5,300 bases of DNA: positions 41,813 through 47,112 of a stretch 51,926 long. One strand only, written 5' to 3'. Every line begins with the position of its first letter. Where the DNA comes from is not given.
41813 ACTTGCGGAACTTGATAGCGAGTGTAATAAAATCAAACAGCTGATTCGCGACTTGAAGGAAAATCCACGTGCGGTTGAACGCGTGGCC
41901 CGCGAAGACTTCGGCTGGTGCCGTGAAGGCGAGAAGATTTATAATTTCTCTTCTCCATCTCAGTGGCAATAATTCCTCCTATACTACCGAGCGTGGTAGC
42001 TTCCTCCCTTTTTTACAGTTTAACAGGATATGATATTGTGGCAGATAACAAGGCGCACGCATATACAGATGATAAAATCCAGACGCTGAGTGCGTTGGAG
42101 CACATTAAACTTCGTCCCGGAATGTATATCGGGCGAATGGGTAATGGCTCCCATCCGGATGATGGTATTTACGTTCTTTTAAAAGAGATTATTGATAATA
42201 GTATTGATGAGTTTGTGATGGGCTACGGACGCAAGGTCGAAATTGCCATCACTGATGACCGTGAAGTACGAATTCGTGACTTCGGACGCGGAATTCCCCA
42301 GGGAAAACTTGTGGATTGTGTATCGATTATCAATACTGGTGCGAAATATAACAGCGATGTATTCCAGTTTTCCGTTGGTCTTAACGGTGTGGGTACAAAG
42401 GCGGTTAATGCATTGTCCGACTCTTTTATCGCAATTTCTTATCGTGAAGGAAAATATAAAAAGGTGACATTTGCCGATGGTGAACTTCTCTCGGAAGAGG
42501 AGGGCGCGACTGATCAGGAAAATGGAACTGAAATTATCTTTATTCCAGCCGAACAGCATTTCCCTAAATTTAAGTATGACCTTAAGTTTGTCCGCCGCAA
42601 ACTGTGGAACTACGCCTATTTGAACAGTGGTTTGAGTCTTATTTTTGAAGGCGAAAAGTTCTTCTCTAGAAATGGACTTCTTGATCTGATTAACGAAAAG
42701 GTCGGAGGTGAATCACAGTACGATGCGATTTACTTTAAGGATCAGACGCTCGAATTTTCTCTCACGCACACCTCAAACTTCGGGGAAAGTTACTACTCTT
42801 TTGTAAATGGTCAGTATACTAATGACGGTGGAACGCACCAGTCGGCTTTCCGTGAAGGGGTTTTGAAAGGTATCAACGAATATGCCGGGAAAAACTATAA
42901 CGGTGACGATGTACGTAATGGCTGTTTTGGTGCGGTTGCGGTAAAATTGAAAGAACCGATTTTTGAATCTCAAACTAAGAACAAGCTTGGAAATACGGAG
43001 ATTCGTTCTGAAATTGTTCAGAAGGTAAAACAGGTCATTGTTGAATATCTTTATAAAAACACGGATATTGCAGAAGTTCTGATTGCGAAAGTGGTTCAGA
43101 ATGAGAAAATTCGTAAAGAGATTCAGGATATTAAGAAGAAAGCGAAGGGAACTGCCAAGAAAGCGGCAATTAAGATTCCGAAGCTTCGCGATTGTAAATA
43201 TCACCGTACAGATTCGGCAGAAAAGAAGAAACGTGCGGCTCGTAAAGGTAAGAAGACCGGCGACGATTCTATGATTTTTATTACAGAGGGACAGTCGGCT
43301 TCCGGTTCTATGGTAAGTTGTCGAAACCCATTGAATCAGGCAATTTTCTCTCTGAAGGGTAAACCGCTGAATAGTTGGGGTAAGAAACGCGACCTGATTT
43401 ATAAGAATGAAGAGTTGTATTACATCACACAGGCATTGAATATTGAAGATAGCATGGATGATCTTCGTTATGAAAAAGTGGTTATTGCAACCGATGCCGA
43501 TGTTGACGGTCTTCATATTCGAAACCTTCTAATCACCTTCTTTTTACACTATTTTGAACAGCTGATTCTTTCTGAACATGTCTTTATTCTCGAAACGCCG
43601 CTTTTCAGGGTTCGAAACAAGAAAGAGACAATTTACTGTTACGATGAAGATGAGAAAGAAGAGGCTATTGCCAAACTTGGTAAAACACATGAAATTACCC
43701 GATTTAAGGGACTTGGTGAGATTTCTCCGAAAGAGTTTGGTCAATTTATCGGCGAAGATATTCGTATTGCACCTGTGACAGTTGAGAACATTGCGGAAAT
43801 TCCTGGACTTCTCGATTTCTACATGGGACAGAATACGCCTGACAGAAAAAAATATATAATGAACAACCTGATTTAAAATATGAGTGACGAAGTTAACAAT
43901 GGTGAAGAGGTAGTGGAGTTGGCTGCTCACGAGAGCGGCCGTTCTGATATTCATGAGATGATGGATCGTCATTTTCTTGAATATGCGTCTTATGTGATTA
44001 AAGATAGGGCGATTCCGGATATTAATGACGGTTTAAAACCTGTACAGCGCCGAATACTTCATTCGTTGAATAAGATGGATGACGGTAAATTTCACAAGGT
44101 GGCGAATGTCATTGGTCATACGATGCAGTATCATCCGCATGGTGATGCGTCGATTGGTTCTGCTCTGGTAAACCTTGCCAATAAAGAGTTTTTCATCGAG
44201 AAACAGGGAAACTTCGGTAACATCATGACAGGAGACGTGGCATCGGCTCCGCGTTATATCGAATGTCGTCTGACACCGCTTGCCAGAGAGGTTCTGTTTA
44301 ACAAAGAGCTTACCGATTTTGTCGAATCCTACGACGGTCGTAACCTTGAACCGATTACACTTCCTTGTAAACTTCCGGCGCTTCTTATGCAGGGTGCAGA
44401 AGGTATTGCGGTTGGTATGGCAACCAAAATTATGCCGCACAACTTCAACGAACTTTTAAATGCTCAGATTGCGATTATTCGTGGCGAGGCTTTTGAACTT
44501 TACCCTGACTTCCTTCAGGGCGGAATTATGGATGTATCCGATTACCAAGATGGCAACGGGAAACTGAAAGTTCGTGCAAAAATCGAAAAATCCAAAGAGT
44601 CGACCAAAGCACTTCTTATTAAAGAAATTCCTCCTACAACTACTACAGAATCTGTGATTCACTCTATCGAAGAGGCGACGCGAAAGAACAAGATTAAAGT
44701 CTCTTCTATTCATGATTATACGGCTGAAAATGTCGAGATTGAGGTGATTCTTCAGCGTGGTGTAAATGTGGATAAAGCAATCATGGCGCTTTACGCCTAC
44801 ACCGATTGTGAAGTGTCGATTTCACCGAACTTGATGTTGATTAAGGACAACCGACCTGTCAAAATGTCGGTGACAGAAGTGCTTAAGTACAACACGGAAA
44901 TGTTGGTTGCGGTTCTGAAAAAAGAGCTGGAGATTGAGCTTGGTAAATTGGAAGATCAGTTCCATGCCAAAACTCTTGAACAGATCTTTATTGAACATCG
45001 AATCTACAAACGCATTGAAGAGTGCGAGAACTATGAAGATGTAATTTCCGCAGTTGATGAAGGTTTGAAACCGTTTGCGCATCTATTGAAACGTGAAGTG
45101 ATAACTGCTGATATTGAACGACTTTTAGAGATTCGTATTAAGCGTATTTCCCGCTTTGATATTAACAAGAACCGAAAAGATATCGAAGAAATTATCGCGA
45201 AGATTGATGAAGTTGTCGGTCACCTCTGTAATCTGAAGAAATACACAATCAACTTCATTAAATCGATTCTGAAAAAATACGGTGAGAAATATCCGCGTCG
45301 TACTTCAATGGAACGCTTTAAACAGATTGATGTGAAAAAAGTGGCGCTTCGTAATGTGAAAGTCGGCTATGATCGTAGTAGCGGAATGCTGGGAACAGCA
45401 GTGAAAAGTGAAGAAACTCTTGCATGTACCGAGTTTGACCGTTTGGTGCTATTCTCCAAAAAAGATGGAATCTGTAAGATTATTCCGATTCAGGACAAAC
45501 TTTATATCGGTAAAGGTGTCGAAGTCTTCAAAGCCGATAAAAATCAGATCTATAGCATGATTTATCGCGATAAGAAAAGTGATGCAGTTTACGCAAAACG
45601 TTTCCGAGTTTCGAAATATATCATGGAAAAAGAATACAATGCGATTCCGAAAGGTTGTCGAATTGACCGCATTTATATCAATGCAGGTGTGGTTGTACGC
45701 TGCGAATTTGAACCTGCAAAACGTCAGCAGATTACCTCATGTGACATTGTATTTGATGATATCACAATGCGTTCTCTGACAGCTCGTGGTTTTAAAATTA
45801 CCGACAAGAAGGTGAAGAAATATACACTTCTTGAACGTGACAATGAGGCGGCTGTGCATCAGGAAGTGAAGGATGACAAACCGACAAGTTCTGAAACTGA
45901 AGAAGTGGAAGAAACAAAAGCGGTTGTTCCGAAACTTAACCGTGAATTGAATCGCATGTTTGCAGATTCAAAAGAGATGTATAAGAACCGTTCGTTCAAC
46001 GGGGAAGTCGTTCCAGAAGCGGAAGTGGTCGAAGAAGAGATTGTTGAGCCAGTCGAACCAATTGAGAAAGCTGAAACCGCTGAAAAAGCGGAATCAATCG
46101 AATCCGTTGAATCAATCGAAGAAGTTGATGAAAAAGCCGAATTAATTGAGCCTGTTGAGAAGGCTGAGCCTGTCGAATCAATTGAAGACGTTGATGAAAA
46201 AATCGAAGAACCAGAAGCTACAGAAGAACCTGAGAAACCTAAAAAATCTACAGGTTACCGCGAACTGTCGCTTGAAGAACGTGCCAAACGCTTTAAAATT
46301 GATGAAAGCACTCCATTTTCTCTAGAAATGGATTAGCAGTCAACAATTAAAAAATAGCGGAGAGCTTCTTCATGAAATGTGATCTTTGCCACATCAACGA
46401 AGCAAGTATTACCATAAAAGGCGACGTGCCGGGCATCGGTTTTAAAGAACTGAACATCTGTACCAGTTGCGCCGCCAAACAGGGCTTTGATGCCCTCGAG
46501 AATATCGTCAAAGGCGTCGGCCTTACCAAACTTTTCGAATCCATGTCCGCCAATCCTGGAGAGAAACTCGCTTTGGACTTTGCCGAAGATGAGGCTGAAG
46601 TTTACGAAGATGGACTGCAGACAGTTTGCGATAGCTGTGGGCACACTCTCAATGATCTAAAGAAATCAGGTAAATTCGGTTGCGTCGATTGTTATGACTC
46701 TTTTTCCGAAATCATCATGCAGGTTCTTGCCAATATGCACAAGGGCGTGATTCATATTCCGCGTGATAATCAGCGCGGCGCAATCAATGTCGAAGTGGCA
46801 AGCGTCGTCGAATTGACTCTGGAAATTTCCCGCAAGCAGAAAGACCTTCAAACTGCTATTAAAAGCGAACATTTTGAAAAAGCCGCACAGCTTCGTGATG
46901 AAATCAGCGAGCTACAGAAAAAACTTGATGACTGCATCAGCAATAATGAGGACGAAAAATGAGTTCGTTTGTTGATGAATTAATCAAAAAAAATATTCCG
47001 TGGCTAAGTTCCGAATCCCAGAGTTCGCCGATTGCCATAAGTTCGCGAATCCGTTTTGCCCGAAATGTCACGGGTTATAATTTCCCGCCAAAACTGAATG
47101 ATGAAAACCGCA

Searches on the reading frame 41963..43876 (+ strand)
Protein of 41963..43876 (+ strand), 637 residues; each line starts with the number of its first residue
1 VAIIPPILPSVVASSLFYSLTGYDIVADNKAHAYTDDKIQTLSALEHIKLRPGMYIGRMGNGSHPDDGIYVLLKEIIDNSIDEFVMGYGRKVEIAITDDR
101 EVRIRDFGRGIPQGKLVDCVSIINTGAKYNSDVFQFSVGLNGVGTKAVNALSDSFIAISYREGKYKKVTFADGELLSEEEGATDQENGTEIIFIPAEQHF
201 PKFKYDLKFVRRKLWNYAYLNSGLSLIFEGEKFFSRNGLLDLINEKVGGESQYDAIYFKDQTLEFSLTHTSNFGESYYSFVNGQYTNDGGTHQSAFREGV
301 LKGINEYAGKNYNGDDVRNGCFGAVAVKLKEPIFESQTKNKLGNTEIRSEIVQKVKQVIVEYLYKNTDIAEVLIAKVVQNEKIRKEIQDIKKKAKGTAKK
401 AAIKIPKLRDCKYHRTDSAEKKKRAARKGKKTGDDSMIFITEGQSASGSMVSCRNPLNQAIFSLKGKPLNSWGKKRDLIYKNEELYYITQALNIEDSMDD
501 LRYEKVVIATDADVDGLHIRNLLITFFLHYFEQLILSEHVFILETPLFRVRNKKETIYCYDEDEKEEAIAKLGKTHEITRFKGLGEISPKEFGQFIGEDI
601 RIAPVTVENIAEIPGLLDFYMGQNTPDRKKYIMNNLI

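Call 87: search_protein_families(library=pfam, proteins=[window:41963-43876:+], max_evalue=0.001)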
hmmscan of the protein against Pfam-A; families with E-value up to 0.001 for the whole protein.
window:41963-43876:+ (637 aa): 6 families
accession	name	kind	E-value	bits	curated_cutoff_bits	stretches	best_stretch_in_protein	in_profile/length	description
PF00204.31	DNA_gyraseB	-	9.2e-32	110.3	27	1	255-389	20-169/173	DNA gyrase B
PF01751.28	Toprim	-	1.8e-14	54.1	23.1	1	438-533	2-86/96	Toprim domain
PF02518.31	HATPase_c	-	1.3e-07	32.5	26.4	1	67-169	4-104/111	Histidine kinase-, DNA gyrase B-, and HSP90-like ATPase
PF00986.26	DNA_gyraseB_C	-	5.5e-06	26.9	29.8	1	574-633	2-63/63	DNA gyrase B subunit, carboxyl terminus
PF03048.19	Herpes_UL92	-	0.00041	20.7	21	1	330-390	65-124/191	UL92 family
PF13589.12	HATPase_c_3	-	0.0006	20.3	25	0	73-172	7-105/137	Histidine kinase-, DNA gyrase B-, and HSP90-like ATPase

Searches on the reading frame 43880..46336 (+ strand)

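Call 87: search_protein_families(library=pfam, proteins=[window:43880-46336:+], max_evalue=0.001)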
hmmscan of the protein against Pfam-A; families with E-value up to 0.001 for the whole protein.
window:43880-46336:+ (818 aa): 1 family
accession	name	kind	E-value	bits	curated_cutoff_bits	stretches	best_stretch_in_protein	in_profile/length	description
PF00521.26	DNA_topoisoIV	-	5.7e-109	365.3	31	1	43-454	1-422/432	DNA gyrase/topoisomerase IV, subunit A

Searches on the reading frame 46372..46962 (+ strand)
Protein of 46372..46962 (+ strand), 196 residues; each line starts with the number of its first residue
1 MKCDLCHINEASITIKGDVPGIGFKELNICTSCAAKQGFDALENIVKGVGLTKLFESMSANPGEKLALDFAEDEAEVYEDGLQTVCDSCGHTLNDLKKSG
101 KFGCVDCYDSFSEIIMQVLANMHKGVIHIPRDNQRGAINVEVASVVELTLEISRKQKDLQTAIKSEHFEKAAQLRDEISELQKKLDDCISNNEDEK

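Call 87: search_protein_families(library=pfam, proteins=[window:46372-46962:+], max_evalue=0.001)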
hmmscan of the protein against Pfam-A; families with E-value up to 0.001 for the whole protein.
window:46372-46962:+ (196 aa): 2 families
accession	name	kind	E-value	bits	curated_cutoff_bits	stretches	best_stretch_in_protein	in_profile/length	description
PF02151.25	UVR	-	2.7e-09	36.9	21.5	1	151-184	3-36/36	UvrB/uvrC motif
PF04508.17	Pox_A_type_inc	-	0.00011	22.3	21.4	1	173-191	5-23/23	Viral A-type inclusion protein repeat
